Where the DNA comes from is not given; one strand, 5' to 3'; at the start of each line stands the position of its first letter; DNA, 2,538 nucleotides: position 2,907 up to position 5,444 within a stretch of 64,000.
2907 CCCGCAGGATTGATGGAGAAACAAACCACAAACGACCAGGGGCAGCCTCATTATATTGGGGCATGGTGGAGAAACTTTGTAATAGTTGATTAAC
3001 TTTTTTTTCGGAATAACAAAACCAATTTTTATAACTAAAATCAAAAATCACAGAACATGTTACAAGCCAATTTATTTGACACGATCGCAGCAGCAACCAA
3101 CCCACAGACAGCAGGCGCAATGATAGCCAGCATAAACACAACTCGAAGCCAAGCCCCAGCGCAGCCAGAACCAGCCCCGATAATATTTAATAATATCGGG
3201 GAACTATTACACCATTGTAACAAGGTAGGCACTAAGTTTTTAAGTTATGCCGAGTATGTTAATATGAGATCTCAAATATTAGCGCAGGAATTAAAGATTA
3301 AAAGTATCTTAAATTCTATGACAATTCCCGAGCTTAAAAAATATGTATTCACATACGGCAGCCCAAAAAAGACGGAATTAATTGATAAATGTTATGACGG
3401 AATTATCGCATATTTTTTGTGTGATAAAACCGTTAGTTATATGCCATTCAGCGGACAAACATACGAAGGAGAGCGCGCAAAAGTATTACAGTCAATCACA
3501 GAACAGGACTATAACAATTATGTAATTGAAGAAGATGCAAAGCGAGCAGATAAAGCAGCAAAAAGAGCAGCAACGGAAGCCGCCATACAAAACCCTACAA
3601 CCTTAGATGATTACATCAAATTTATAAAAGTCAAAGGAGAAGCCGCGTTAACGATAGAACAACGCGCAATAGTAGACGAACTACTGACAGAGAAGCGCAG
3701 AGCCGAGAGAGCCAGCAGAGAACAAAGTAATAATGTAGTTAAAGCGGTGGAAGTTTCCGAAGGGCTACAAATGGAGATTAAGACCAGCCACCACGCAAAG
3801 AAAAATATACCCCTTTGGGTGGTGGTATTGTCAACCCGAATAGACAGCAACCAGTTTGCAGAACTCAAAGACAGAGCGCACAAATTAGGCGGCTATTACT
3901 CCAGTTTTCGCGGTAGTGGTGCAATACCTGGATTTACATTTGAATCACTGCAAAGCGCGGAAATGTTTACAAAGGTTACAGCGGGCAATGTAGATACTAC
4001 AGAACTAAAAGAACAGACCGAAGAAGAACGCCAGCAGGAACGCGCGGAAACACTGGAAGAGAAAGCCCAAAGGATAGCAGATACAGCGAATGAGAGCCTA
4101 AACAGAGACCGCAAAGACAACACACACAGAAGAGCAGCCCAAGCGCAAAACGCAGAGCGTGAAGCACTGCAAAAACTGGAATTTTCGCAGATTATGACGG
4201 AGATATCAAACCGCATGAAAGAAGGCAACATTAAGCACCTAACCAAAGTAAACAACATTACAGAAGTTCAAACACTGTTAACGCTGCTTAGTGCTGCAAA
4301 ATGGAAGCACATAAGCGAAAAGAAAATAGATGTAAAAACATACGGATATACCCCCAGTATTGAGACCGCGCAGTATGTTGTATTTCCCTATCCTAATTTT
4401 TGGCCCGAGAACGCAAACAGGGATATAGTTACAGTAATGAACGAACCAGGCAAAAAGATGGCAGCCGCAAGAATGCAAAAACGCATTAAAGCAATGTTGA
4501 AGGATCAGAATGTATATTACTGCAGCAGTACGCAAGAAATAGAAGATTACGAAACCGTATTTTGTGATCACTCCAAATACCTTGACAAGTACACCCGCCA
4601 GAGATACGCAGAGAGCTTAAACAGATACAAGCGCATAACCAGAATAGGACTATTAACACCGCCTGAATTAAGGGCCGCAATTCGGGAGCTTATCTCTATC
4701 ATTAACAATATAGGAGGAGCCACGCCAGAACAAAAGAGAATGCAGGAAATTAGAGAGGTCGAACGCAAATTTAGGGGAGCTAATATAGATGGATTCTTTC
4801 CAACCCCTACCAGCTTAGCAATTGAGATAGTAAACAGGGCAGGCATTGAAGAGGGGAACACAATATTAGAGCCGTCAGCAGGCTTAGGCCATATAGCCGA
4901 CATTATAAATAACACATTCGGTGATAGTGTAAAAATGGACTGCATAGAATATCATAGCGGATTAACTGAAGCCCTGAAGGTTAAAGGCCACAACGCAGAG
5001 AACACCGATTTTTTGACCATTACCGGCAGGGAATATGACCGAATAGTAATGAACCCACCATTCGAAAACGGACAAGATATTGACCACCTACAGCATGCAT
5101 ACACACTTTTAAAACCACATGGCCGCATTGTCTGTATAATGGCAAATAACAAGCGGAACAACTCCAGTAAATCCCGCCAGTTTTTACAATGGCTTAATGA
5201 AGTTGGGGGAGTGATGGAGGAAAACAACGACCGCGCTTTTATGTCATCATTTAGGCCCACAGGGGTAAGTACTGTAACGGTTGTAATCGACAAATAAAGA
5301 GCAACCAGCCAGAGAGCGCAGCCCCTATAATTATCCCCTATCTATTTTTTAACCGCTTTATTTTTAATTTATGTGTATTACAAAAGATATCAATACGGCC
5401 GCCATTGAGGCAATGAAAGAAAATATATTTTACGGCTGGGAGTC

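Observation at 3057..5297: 746-aa early protein: unknown ~550-aa N-terminal domain fused to an NPPF-type SAM methyltransferase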

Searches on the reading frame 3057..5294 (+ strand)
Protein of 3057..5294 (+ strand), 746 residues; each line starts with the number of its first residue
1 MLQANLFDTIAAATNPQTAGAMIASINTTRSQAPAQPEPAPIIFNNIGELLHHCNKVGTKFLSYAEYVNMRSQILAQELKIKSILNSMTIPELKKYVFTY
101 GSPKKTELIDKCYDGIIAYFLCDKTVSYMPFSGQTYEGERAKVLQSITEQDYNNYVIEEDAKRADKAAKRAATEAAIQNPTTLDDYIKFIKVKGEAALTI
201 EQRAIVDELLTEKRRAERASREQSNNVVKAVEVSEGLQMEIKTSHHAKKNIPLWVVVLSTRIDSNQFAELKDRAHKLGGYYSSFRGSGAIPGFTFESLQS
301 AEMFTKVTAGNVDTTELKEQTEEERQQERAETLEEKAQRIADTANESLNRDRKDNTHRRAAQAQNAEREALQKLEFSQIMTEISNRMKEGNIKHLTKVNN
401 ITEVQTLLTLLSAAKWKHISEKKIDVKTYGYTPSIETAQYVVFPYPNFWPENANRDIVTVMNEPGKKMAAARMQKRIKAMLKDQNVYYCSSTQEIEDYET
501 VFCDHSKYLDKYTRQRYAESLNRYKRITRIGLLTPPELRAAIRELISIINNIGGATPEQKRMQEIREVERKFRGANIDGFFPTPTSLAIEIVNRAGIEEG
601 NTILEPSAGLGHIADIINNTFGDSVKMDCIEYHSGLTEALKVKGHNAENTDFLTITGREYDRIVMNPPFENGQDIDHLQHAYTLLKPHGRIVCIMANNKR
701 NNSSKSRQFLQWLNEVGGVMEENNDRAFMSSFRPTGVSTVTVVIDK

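Call 4: search_protein_families(library=pfam, proteins=[window:3057-5294:+], max_evalue=1)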
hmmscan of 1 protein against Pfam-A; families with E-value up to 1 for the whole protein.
window:3057-5294:+ (746 aa): 4 families
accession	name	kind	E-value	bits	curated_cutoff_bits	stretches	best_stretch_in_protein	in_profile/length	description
PF05175.20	MTS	-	0.00013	22.1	23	1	638-705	76-149/170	Methyltransferase small domain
PF13489.12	Methyltransf_23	-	0.00013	22.1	27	1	589-712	10-132/164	Methyltransferase domain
PF13830.11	DUF4192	-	0.61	10.4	27.8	0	317-370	154-214/321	Domain of unknown function (DUF4192)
PF24835.1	DUF7717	-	0.81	10.3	27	1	619-667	12-60/117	Family of unknown function (DUF7717)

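Call 5: search_protein_families(library=phrogs, proteins=[window:3057-5294:+], max_evalue=0.01)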
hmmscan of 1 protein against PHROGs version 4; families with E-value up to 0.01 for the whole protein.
window:3057-5294:+ (746 aa): 14 families
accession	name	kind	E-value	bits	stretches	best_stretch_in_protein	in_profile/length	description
phrog_15406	-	other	4.6e-182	608.8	1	57-746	724-1417/2789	DNA methyltransferase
phrog_11358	-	unknown function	1.1e-129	435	2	105-486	1289-1687/3431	-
phrog_18947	-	unknown function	5.2e-55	187.4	1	494-746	484-736/1537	-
phrog_9793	-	unknown function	7.6e-54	184.2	1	524-746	550-771/772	-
phrog_22901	-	unknown function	1.7e-49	169.1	1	481-746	539-802/1394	-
phrog_9133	-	unknown function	3.2e-36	125.6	1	478-746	683-904/1259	-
phrog_6263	-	other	5.6e-30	105.5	1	580-744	394-544/548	DNA methyltransferase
phrog_799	-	other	2.6e-13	51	1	580-700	214-321/458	DNA methyltransferase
phrog_32703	-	unknown function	2.7e-12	47.2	1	579-720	10-149/480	-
phrog_10691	-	unknown function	4.6e-11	40.9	1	580-696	2359-2476/3925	-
phrog_5143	-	unknown function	1.9e-09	36.1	1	579-715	1801-1938/2204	-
phrog_5172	-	unknown function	1.3e-06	28.4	1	577-740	20-173/377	-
phrog_3820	-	other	0.00011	22.4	1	578-683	48-152/255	DNA methyltransferase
phrog_31814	-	other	0.0036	18.5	0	579-655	10-80/95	DNA methyltransferase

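Call 7: search_dna_similar(collection=phages, query=window:3057-5294:+, mode=protein, max_rows=40)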
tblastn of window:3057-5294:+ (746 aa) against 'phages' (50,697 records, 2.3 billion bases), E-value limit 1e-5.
Records with a match: 223; places in all: 224; records where one place covers at least 80% of the query: 143.
Best place of each record, by identity: <60% 223.
By first word of the organism name: Vibrio 119; Pseudomonas 47; Aeromonas 12; Cellulophaga 7; Klebsiella 5; Escherichia 4; Caulobacter 4; Thalassomonas 2; Salisaeta 2; Shewanella 2; and 15 more.
By host as written in the record: - 111; Pseudomonas aeruginosa 17; Vibrio crassostreae 12; Aeromonas rivipollensis 5; Pseudomonas aeruginosa PAO1 4; Vibrio tasmaniensis 3; Cellulophaga baltica #18 2; Cellulophaga baltica #17 2; and 51 more.
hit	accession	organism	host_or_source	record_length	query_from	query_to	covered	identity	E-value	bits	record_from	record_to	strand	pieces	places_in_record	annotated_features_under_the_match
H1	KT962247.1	Cellulophaga phage phi17:2_18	Cellulophaga baltica #18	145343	54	746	93%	32.2%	4e-78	280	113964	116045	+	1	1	DNA methylase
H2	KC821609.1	Cellulophaga phage phi17:2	Cellulophaga baltica #17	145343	54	746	93%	32.2%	4e-78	280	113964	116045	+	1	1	DNA methylase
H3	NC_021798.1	Cellulophaga phage phi17:2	Cellulophaga baltica #17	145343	54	746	93%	32.2%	4e-78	280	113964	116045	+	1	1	DNA methyltransferase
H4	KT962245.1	Cellulophaga phage phi4:1_13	Cellulophaga baltica #13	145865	54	746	93%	32.2%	4e-78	280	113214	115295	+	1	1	DNA methylase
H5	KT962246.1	Cellulophaga phage phi4:1_18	Cellulophaga baltica #18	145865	54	746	93%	32.2%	4e-78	280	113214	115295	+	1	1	DNA methylase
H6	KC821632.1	Cellulophaga phage phi4:1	Cellulophaga baltica #4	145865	54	746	93%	32.2%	4e-78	280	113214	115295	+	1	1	DNA methylase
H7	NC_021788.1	Cellulophaga phage phi4:1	Cellulophaga baltica #4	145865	54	746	93%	32.2%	4e-78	280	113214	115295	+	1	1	DNA methyltransferase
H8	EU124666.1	Thalassomonas phage BA3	Thalassomonas loyana LMG 22536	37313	49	746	94%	31.9%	6e-84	297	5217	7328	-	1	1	hypothetical protein (x2)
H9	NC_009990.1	Thalassomonas phage BA3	Thalassomonas loyana LMG 22536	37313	49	746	94%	31.9%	6e-84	297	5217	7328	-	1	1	hypothetical protein (x2)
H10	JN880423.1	Salisaeta icosahedral phage 1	Salisaeta sp. SP9-1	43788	54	746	93%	31.4%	5e-74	268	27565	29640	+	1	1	gp43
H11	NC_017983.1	Salisaeta icosahedral phage 1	Salisaeta sp. SP9-1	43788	54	746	93%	31.4%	5e-74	268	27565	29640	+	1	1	DNA methyltransferase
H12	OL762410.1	Vibrio phage vB_ValP_FGH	Vibrio alginolyticus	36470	104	746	86%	33.4%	4e-83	295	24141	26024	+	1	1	hypothetical protein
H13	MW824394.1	Vibrio phage 41E34.2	Vibrio crassostreae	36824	104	746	86%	33.3%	7e-84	297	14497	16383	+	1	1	putative methyltransferase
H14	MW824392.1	Vibrio phage 34E29.1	Vibrio crassostreae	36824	104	746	86%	33.3%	7e-84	297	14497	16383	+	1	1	hypothetical protein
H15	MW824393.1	Vibrio phage 36E38.1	Vibrio crassostreae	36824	104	746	86%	33.3%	7e-84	297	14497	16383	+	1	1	hypothetical protein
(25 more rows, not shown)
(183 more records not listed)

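Call 8: search_dna_similar(collection=plasmids, query=window:3057-5294:+, mode=protein, max_rows=30)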
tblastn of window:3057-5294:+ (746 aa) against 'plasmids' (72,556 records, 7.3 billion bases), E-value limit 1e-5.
The search stops at 5000 records and this limit was reached: more records match than are counted here, and every count below describes the 5000 best-scoring records only.
Records with a match: at least 5000; places in all: 5447; records where one place covers at least 80% of the query: 5.
Best place of each record, by identity: <60% 5000.
By first word of the organism name: Klebsiella 2648; Escherichia 1901; Shigella 104; Salmonella 85; Pseudomonas 29; Serratia 23; Enterobacter 21; Citrobacter 18; Raoultella 13; Edwardsiella 12; and 66 more.
By predicted mobility (MOB-suite, as given by PLSDB): conjugative 4046; non-mobilizable 507; mobilizable 447.
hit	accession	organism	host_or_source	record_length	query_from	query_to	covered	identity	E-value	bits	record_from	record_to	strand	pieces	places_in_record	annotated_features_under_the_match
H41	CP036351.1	Planctomycetes bacterium K2D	-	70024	56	746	93%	32.9%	2e-72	265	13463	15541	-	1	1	Methyltransferase small domain protein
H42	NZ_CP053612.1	Burkholderia sp. MBR-1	-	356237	81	744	89%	31.1%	1e-62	236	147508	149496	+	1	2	hypothetical protein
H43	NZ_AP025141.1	Clostridium botulinum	Homo sapiens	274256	42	746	95%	28.3%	4e-46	186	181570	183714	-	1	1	methyltransferase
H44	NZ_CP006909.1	Clostridium botulinum CDC_1436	Isolate microbial culture,stool (infant)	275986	66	746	91%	28.5%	3e-46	186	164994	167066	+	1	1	methyltransferase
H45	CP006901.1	Clostridium botulinum Prevot_594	Isolate microbial culture,ham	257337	66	746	91%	28.1%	2e-47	190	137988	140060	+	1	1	methyltransferase small domain protein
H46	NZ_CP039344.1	Acinetobacter baumannii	Homo sapiens,trach asp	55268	100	746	77%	32.0%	3e-30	242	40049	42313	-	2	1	PLxRFG domain-containing protein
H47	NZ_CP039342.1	Acinetobacter baumannii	Homo sapiens,trach asp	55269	100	746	77%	32.0%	3e-30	242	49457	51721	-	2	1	PLxRFG domain-containing protein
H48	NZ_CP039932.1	Acinetobacter baumannii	Homo sapiens,blood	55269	100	746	77%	32.0%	3e-30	242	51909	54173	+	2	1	none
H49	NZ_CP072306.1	Acinetobacter baumannii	Homo sapiens,Respiratory specimen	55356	100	746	77%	32.0%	3e-30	242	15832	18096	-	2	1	PLxRFG domain-containing protein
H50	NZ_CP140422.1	Acinetobacter baumannii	Homo sapiens,blood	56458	100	746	77%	32.0%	3e-30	242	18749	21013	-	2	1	PLxRFG domain-containing protein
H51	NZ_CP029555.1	Chromobacterium phragmitis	bacterial culture,tidal marsh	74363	75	746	80%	30.8%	6e-17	254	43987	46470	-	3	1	PLxRFG domain-containing protein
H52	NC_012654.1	Clostridium botulinum Ba4 str. 657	-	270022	177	746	76%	29.3%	2e-43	177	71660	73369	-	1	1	methyltransferase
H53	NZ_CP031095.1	Clostridium botulinum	Homo sapiens,human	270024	177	746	76%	29.3%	2e-43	177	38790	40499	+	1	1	methyltransferase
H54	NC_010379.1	Clostridium botulinum B1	-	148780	177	746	76%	29.3%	4e-43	176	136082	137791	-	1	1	methyltransferase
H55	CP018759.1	Pseudomonas psychrotolerans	-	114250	342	721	51%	28.1%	2e-21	108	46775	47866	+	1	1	hypothetical protein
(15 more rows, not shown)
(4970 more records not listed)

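Call 10: search_protein_families(library=ncbifam, proteins=[window:3057-5294:+], max_evalue=1)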
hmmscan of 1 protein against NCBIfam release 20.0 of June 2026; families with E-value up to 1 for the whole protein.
window:3057-5294:+ (746 aa): 1 family
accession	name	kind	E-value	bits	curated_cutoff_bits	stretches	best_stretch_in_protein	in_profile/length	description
TIGR03533.1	L3_gln_methyl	equivalog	0.019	14.3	229.7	1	650-683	180-213/284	50S ribosomal protein L3 N(5)-glutamine methyltransferase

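Call 11: search_solved_structures(query=window:3057-5294:+, max_evalue=1, show_alignments=2)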
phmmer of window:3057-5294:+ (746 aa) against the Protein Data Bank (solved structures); distinct sequences matched with E-value up to 1: 2.
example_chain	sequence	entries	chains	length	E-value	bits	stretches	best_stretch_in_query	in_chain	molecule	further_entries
1dus_A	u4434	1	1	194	0.17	13.4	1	652-703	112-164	MJ0882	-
6p4g_D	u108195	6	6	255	0.78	11.2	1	80-156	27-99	uS5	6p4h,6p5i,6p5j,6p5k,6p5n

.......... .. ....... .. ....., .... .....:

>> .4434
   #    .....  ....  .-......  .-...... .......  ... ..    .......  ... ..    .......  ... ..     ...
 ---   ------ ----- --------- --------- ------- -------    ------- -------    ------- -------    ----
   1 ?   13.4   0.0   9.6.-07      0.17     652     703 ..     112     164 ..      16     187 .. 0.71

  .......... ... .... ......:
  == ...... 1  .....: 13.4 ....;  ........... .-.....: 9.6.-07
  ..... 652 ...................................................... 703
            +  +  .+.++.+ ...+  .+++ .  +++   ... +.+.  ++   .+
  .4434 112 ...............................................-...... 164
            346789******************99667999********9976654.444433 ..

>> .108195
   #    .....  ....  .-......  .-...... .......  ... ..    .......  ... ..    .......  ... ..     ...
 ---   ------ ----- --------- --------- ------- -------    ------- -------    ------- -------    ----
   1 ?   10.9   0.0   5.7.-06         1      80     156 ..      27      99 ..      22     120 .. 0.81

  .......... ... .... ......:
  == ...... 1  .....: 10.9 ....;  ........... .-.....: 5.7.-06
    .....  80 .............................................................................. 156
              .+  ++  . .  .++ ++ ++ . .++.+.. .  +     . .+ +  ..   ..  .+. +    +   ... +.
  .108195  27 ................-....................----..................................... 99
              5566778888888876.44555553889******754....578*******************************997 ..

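Call 13: find_homologous_proteins(query=window:3057-5294:+, max_evalue=0.00001)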
Query window:3057-5294:+ (746 aa): 82 proteins with E <= 0.00001 among 8000 candidates.
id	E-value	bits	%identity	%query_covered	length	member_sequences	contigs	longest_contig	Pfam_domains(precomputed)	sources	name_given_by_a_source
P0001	0.0e+0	1114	69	100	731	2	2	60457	PF05175.21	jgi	jgi:phospholipid N-methyltransferase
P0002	5.0e-249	846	55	99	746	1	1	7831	PF05175.21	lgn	-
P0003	7.3e-232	790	52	95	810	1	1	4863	PF05175.21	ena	-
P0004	6.6e-228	777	51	99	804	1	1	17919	PF05175.21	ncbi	-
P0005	1.5e-201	690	46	99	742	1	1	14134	PF05175.21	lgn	-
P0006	8.6e-186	637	45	99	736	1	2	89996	PF05175.21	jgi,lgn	jgi:hypothetical protein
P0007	1.1e-183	630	45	99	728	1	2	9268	PF05175.21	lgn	-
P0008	1.1e-181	624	44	99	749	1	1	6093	PF05175.21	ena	-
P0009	2.6e-181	623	46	98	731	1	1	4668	PF05175.21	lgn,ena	-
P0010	1.4e-179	617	44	99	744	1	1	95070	PF05175.21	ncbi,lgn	-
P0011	5.8e-179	615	45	96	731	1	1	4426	PF05175.21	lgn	-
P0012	2.0e-178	613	44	96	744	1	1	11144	PF05175.21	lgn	-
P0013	5.1e-178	612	44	99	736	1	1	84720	PF05175.21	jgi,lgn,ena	jgi:hypothetical protein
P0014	6.1e-177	608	44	99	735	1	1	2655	PF05175.21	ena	-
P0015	1.2e-174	601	43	99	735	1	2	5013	PF05175.21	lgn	-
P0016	1.9e-174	600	43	97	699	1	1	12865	PF05175.21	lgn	-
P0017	3.4e-173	596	44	100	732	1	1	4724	PF05175.21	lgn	-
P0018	1.4e-165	571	44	94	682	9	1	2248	PF05175.21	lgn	-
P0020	2.6e-164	566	43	94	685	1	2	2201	PF05175.21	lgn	-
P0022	3.6e-163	563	44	94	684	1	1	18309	PF05175.21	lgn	-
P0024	7.6e-162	558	41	94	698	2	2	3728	PF05175.21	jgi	-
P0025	3.7e-161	556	42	94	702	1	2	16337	PF05175.21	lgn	-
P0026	4.4e-161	556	44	92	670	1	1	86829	PF05175.21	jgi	-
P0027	1.0e-160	555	44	88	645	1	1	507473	PF05175.21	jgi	jgi:hypothetical protein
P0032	1.0e-159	551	42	94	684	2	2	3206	PF05175.21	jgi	jgi:predicted RNA methylase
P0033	1.6e-159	551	43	94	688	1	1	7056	PF00398.27,PF05175.21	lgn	-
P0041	2.6e-156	540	40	97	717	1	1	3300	PF05175.21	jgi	jgi:predicted RNA methylase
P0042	9.2e-156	538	42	95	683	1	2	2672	PF05175.21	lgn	-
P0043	1.4e-155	538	40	99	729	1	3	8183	PF05175.21,PF08242.19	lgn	-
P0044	3.3e-155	536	40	96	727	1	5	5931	PF00398.27,PF05175.21,PF08242.19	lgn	-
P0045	9.8e-155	535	40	94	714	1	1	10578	PF05175.21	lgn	-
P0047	4.9e-154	533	41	93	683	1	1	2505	PF05175.21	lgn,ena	-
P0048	4.4e-153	529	42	95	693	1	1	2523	PF05175.21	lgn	-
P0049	4.7e-153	529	42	92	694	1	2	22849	PF05175.21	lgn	-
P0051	6.9e-153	529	41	94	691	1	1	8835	PF05175.21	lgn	-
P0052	1.5e-152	528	40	92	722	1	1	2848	PF00398.27,PF13489.13,PF05175.21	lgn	-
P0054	4.7e-152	526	40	95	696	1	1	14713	PF05175.21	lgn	-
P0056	1.6e-151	524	39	96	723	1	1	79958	-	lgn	-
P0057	2.5e-151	524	40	95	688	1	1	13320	PF05175.21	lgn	-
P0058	4.4e-151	523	56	58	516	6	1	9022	PF05175.21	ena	-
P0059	4.2e-149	516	41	91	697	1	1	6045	PF13489.13,PF05175.21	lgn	-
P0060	3.8e-148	513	39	94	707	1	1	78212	PF05175.21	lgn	-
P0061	6.2e-147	509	40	92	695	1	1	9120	PF05175.21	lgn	-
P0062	6.3e-145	502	40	91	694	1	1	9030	PF05175.21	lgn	-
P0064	6.3e-141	489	39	95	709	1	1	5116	PF05175.21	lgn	-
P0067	6.9e-140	486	38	94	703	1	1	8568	PF05175.21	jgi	jgi:phospholipid N-methyltransferase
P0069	1.8e-138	481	38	94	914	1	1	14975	PF13489.13,PF05175.21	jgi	jgi:tRNA G10 N-methylase Trm11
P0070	1.2e-136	475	42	89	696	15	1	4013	PF13489.13,PF05175.21,PF08242.19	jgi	-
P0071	3.8e-133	463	43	89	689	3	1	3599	PF05175.21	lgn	-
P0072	5.3e-112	394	35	89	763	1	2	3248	PF05175.21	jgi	jgi:phospholipid N-methyltransferase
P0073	2.2e-106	375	34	89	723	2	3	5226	PF13489.13,PF05175.21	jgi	jgi:phospholipid N-methyltransferase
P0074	5.6e-99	351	33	86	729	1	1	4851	PF05175.21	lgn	-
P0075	7.2e-97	344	34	89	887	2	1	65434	PF05175.21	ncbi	-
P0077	1.8e-77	280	42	30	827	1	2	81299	-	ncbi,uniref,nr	ncbi:class I SAM-dependent methyltransferase [Acinetobacter colistiniresistens]|uniref:class I SAM-d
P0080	1.3e-73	267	29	55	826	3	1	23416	PF13489.13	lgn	-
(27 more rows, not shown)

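Call 25: search_protein_families(library=pfam, proteins=[P0069, P0075, P0077, P0080], max_evalue=0.01)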
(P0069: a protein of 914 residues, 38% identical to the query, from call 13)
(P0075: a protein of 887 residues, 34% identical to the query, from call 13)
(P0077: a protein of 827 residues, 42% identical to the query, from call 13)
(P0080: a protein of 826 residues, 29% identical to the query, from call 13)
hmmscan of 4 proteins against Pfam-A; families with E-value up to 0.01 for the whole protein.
P0069 (914 aa): 2 families
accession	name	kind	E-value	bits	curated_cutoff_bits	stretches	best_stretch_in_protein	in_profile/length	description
PF13489.12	Methyltransf_23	-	2e-09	37.8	27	1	532-681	9-160/164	Methyltransferase domain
PF05175.20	MTS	-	6.4e-07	29.6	23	1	546-651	33-151/170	Methyltransferase small domain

P0075 (887 aa): 5 families
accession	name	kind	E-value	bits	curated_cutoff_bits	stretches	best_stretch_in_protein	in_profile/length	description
PF05175.20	MTS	-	2.5e-06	27.7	23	1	704-797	33-141/170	Methyltransferase small domain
PF13489.12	Methyltransf_23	-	7.4e-05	23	27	1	700-814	20-132/164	Methyltransferase domain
PF13649.12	Methyltransf_25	-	0.00042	21.4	27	1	706-790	1-97/97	Methyltransferase domain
PF13847.12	Methyltransf_31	-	0.0029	17.7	27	0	702-794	3-109/145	Methyltransferase domain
PF02384.22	N6_Mtase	-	0.0044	16.8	20.4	0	682-723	27-68/311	N-6 DNA Methylase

P0077 (827 aa): 2 families
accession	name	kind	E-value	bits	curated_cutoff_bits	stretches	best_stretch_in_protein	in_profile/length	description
PF13489.12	Methyltransf_23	-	3.1e-05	24.2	27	1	677-791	18-132/164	Methyltransferase domain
PF05175.20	MTS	-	0.00036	20.7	23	1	724-773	83-140/170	Methyltransferase small domain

P0080 (826 aa): 2 families
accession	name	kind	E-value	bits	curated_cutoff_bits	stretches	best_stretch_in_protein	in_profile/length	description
PF13489.12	Methyltransf_23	-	2e-06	28.1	27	1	667-791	11-133/164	Methyltransferase domain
PF05175.20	MTS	-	0.0004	20.5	23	1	724-772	84-140/170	Methyltransferase small domain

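Call 30: find_encoding_contigs(protein=P0001, flank=8000, max_places=3)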
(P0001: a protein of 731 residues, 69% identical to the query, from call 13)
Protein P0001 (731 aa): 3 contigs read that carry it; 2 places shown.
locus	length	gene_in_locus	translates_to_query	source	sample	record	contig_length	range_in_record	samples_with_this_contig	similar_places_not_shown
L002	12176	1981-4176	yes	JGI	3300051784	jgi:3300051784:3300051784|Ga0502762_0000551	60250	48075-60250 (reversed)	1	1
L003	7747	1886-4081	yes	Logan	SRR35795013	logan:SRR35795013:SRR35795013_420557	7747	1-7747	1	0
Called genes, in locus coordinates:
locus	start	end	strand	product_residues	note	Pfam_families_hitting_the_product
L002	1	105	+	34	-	?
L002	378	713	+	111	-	-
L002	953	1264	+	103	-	-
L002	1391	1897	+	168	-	PF00226:DnaJ (weak)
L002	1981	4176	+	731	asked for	PF05175:MTS (weak)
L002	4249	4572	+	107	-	-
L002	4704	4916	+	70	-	-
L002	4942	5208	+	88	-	-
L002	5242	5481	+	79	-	-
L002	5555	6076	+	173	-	-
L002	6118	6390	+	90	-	-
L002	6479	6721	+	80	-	-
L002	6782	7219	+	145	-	-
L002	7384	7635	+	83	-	-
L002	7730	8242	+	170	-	-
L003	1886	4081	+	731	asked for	PF05175:MTS (weak)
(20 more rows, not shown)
